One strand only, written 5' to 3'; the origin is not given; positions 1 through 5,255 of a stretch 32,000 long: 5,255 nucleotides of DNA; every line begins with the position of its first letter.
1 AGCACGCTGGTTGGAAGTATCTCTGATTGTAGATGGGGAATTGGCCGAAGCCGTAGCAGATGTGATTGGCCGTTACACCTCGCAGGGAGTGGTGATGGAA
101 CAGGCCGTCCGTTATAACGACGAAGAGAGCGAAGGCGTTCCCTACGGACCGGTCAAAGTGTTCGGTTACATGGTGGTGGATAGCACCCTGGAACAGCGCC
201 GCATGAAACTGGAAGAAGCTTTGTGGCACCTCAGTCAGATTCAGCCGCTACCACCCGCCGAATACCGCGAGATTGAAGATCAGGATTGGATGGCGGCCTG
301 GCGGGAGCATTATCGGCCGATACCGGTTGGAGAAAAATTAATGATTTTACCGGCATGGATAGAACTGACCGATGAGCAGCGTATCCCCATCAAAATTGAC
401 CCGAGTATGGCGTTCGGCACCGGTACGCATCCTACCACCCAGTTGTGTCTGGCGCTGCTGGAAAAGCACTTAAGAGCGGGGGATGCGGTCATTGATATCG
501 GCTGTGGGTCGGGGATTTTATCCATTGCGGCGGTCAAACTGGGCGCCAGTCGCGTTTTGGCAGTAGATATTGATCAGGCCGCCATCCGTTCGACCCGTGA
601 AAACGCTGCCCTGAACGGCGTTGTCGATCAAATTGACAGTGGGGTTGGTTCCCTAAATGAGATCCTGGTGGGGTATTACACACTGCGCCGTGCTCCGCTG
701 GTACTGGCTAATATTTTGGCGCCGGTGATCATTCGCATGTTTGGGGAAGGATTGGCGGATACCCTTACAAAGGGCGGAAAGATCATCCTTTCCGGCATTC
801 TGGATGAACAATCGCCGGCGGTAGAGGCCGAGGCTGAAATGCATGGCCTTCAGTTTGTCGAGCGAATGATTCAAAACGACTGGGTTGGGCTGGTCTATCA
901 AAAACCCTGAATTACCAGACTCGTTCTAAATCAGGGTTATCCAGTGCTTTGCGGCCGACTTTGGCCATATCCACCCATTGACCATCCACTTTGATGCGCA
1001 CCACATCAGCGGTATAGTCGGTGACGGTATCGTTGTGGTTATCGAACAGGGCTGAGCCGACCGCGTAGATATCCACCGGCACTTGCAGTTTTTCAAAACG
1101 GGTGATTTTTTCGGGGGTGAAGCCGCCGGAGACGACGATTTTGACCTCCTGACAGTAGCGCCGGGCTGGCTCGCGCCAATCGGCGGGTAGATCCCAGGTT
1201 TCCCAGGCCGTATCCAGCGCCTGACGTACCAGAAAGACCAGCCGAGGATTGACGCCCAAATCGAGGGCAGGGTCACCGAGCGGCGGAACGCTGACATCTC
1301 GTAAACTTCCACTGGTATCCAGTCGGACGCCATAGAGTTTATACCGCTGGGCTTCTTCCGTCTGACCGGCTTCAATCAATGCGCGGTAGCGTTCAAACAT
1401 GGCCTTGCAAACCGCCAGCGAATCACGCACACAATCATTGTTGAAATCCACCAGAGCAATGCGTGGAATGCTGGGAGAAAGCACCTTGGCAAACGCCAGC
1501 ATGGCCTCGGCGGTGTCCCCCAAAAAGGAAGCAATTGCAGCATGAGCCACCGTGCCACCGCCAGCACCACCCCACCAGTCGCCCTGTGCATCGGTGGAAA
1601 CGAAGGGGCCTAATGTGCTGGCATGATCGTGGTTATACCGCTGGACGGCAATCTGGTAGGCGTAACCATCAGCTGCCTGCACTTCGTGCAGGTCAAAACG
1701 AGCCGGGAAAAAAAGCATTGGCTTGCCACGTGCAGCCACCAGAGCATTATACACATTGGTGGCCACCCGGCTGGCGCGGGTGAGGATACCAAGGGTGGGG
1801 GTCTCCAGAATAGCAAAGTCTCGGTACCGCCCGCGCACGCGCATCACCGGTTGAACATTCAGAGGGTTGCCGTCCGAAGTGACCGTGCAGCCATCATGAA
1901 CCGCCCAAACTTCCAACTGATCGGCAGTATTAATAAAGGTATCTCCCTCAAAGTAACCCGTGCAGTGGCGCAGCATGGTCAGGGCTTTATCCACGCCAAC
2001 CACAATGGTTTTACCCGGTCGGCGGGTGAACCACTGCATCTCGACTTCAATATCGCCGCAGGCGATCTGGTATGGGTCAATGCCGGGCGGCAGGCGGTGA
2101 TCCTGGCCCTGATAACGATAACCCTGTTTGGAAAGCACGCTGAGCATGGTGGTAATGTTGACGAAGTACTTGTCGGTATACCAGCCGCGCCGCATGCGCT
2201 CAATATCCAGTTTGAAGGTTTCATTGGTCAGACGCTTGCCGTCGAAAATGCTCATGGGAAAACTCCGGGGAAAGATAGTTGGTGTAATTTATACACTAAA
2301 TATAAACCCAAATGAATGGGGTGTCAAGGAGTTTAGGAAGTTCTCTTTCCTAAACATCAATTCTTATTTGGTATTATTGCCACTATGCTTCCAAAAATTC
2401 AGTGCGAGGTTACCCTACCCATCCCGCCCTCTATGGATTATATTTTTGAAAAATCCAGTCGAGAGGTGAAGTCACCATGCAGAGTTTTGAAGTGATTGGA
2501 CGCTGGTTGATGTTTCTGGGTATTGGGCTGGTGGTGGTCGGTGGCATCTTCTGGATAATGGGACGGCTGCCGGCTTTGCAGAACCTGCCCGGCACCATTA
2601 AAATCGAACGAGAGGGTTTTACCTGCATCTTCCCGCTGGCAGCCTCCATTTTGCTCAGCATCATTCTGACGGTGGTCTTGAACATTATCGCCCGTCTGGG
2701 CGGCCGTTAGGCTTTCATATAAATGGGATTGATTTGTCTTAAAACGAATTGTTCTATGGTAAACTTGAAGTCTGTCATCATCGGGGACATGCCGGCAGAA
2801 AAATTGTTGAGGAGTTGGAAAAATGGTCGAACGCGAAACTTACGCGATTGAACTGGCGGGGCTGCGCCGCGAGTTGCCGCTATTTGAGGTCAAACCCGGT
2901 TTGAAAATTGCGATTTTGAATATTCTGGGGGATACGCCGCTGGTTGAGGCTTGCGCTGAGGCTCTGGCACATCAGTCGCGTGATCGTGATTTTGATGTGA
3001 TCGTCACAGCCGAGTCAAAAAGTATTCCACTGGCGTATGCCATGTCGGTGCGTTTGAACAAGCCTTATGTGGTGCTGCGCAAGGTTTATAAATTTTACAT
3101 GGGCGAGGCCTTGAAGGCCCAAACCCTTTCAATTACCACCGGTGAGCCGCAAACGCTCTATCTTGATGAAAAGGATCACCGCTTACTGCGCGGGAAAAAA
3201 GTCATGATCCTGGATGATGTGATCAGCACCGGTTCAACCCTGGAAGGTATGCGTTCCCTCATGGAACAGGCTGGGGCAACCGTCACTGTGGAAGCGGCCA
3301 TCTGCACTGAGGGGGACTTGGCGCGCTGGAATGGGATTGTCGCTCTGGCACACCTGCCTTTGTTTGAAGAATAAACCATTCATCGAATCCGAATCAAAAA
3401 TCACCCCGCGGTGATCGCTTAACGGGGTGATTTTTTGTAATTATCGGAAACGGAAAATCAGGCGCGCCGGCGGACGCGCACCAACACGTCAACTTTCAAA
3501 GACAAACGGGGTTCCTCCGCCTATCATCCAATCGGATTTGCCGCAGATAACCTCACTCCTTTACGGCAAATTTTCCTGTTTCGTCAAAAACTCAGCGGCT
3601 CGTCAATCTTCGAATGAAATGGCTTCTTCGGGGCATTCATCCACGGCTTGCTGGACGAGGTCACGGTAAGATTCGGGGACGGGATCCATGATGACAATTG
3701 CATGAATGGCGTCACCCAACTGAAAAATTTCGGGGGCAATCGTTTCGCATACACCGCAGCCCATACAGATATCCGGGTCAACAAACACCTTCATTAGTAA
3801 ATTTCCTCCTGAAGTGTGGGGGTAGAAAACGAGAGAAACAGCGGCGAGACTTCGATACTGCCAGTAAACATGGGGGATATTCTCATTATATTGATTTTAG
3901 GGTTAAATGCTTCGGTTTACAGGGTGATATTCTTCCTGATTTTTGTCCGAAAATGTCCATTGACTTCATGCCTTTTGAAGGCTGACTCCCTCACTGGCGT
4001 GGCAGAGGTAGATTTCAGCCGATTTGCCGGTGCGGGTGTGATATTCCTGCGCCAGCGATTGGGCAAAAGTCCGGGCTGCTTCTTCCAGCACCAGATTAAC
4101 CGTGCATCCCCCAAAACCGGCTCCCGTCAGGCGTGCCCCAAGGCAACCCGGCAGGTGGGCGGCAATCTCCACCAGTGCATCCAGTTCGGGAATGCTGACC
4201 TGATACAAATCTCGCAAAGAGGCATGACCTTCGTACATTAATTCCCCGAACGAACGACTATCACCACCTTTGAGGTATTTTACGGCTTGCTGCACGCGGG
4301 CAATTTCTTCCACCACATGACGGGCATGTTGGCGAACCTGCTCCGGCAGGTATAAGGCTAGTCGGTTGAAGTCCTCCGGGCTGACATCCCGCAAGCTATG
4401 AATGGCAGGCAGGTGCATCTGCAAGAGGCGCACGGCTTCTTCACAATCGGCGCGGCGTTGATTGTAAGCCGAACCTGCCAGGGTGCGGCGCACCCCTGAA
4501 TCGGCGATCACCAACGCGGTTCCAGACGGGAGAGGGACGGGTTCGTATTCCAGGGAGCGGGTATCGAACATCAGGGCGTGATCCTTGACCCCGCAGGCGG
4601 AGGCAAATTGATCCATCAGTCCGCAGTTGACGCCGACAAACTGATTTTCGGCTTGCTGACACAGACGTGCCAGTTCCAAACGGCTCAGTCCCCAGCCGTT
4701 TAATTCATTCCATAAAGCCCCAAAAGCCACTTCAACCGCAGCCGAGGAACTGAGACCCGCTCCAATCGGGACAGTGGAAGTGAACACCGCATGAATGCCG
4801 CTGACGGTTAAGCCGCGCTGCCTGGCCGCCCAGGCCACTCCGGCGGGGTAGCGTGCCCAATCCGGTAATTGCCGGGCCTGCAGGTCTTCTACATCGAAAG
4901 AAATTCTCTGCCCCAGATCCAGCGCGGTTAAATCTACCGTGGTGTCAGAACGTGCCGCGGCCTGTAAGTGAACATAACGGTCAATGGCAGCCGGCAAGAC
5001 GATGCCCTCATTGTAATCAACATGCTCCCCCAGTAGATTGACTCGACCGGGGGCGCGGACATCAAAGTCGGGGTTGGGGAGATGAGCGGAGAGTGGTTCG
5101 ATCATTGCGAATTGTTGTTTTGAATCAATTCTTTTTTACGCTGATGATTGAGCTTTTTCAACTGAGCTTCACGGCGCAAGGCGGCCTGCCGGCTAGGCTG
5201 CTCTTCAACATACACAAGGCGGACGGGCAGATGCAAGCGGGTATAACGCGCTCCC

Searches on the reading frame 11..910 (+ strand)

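Call 42: search_protein_families(library=pfam, proteins=[window:11-910:+], max_evalue=0.00001)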
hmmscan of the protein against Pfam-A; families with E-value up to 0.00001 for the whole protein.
window:11-910:+ (299 aa): 5 families
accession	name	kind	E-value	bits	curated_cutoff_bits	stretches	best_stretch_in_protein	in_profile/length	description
PF06325.19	PrmA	-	2.3e-76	257.6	22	1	1-298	3-295/296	Ribosomal protein L11 methyltransferase (PrmA)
PF05175.20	MTS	-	1.9e-09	37.8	23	1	142-205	19-81/170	Methyltransferase small domain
PF13649.12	Methyltransf_25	-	2e-07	32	27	1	160-213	1-53/97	Methyltransferase domain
PF13847.12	Methyltransf_31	-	4.2e-07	30.2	27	1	155-204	2-53/145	Methyltransferase domain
PF02475.24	TRM5-TYW2_MTfase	-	3.3e-06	27.6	28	1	152-210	32-91/164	TRM5/TYW2 methyltransferase domain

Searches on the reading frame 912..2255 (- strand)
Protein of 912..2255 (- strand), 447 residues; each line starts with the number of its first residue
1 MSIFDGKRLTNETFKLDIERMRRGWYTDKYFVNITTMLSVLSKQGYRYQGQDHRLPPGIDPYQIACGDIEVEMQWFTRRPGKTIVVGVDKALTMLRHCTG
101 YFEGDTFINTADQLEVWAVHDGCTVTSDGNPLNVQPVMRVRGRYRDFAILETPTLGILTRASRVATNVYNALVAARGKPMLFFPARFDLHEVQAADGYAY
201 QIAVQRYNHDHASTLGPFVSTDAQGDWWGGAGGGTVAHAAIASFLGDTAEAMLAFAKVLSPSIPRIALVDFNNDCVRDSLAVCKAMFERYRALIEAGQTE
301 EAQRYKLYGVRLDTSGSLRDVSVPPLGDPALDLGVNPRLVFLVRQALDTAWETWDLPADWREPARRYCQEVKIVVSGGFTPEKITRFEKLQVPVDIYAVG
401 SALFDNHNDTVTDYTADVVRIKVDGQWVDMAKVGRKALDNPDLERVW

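Call 42: search_protein_families(library=pfam, proteins=[window:912-2255:-], max_evalue=0.00001)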
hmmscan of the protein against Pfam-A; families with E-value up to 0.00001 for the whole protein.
window:912-2255:- (447 aa): 1 family
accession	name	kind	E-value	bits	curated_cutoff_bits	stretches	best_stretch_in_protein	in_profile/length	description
PF02749.22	QRPTase_N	-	1.1e-07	32.4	27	1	66-162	7-82/82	Quinolinate phosphoribosyl transferase, N-terminal domain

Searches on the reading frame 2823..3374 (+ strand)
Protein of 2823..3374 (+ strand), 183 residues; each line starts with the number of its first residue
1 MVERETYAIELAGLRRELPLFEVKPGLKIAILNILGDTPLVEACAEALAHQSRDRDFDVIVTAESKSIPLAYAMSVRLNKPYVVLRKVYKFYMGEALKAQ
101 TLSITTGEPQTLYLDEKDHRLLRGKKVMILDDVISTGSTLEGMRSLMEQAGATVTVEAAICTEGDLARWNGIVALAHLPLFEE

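Call 42: search_protein_families(library=pfam, proteins=[window:2823-3374:+], max_evalue=0.00001)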
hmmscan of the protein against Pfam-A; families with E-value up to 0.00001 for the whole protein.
window:2823-3374:+ (183 aa): 1 family
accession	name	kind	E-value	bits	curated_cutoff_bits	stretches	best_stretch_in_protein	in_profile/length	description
PF00156.33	Pribosyltran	-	8.7e-16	58.1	26.3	1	40-159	11-121/158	Phosphoribosyl transferase domain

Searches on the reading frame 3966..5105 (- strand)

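Call 42: search_protein_families(library=pfam, proteins=[window:3966-5105:-], max_evalue=0.00001)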
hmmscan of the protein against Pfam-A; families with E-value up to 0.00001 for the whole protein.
window:3966-5105:- (379 aa): 3 families
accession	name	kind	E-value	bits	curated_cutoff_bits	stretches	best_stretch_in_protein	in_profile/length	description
PF00288.32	GHMP_kinases_N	-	5e-21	75.1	22.3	1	88-172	4-86/87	GHMP kinases N terminal domain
PF10509.15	GalKase_gal_bdg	-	1.1e-15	57.3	23.1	1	15-48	13-46/49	Galactokinase galactose-binding signature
PF08544.19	GHMP_kinases_C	-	1e-11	45.5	21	1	275-355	2-83/85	GHMP kinases C terminal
